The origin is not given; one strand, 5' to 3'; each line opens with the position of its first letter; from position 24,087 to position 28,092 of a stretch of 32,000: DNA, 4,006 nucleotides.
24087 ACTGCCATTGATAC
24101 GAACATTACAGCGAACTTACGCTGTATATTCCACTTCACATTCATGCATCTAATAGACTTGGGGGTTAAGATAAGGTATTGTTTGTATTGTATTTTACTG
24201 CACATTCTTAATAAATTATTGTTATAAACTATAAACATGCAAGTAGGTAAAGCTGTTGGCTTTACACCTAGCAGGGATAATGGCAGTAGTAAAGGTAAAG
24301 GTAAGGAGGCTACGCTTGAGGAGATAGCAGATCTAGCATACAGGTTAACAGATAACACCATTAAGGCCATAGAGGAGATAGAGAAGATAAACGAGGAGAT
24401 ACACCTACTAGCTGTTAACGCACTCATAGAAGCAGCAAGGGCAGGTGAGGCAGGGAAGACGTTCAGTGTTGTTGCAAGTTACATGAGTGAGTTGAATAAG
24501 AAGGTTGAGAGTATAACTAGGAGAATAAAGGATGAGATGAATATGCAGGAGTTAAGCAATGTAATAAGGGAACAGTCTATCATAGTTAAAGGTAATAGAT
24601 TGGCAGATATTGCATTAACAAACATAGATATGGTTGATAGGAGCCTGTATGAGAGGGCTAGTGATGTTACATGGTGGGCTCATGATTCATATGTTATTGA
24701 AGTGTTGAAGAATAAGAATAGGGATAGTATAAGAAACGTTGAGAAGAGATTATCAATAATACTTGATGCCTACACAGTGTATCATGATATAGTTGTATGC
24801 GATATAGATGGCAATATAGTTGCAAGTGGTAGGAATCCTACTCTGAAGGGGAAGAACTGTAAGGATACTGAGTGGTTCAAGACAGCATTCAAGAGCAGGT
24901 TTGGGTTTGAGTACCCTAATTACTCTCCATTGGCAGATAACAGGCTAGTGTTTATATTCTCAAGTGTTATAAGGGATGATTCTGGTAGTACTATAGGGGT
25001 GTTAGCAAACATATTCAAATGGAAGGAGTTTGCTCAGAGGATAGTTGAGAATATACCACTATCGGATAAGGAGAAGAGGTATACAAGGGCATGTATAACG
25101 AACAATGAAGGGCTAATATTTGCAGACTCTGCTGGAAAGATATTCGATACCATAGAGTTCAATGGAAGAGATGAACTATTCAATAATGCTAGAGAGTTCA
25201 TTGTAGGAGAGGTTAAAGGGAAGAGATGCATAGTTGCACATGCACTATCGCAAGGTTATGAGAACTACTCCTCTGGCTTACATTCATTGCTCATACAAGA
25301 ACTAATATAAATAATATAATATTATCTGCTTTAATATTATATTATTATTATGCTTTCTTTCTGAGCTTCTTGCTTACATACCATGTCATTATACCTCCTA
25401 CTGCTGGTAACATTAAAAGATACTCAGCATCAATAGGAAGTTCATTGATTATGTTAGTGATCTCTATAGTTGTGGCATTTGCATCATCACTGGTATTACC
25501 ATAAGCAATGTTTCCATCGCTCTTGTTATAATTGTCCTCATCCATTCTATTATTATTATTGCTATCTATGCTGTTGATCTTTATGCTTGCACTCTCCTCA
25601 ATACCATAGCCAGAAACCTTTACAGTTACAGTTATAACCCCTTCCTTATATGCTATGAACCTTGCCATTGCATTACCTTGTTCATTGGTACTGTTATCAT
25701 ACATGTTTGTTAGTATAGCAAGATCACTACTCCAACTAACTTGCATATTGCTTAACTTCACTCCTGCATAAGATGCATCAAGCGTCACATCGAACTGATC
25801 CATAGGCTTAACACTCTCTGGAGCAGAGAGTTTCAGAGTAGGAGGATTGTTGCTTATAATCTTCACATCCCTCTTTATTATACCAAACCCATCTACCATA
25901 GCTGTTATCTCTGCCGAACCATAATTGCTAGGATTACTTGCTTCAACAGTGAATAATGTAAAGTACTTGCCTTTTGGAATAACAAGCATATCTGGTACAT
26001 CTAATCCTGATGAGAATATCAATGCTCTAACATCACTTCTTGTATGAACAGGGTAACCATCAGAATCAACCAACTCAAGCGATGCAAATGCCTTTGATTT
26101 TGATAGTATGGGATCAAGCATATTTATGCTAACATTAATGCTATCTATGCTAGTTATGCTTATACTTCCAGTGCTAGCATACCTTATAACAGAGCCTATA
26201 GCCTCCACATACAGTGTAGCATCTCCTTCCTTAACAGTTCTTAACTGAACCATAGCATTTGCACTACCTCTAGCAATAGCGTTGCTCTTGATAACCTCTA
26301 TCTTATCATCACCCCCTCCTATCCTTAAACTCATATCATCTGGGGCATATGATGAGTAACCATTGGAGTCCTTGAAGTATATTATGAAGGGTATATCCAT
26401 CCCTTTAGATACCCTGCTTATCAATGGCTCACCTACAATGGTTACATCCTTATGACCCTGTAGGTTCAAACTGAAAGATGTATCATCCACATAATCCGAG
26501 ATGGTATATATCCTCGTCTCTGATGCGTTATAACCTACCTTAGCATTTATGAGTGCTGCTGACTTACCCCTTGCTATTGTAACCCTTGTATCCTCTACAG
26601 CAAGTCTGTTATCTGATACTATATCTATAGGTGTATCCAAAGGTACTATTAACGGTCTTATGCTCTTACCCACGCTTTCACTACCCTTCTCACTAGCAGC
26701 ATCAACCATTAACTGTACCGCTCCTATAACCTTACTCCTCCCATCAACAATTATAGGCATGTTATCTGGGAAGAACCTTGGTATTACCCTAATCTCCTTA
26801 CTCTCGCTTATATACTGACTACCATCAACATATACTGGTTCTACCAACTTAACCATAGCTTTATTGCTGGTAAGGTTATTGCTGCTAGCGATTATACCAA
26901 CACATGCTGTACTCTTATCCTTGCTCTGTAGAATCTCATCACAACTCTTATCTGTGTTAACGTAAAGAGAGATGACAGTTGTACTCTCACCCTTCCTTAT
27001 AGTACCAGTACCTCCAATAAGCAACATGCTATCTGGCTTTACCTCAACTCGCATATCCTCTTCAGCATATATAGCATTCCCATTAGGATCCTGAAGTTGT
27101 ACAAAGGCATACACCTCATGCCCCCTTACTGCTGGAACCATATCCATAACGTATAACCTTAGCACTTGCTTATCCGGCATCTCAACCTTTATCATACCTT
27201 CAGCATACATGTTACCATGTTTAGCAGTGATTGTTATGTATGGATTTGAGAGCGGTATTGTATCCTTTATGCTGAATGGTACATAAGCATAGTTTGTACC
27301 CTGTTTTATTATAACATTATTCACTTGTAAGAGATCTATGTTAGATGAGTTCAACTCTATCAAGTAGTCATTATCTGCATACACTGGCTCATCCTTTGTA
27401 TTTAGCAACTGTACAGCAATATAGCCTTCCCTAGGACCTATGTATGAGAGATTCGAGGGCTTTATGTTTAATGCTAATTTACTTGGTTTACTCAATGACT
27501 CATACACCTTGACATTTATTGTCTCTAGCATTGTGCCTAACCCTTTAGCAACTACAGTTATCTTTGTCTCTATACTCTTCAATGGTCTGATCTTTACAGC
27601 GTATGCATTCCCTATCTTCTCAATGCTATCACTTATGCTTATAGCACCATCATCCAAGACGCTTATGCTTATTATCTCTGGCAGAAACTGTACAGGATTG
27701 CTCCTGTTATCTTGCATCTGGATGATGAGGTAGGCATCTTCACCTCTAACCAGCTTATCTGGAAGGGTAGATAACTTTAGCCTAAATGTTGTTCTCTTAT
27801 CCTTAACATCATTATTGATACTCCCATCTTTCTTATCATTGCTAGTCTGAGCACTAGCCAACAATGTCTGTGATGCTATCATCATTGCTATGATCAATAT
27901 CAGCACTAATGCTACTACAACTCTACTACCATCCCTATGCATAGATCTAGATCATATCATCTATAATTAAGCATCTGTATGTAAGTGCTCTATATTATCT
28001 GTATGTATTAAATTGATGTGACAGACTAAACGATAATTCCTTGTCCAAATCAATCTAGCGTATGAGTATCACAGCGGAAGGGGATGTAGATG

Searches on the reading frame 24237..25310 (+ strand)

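Call 48: search_protein_families(library=pfam, proteins=[window:24237-25310:+], max_evalue=0.1)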
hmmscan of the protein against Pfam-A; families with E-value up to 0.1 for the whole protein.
window:24237-25310:+ (357 aa): 3 families
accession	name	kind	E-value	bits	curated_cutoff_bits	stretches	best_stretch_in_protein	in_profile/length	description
PF02743.24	dCache_1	-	4.4e-14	53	45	1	163-312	57-198/240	Cache domain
PF00015.26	MCPsignal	-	9.3e-13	48.8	34.6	1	24-132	19-125/172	Methyl-accepting chemotaxis protein (MCP) signalling domain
PF14532.12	Sigma54_activ_2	-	0.012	16.3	25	1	66-119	24-77/138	Sigma-54 interaction domain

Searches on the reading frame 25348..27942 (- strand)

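Call 48: search_protein_families(library=pfam, proteins=[window:25348-27942:-], max_evalue=0.1)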
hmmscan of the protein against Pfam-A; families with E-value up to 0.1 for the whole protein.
window:25348-27942:- (864 aa): 3 families
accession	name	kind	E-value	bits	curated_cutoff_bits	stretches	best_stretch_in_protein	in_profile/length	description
PF09134.16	Invasin_D3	-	6.1e-06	27.1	33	1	722-790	30-96/98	Invasin, domain 3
PF02369.22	Big_1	-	6.4e-05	23.4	34.9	1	727-785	30-88/93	Bacterial Ig-like domain (group 1)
PF00630.25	Filamin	-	0.0092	17.2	26.9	0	715-784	21-90/93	Filamin/ABP280 repeat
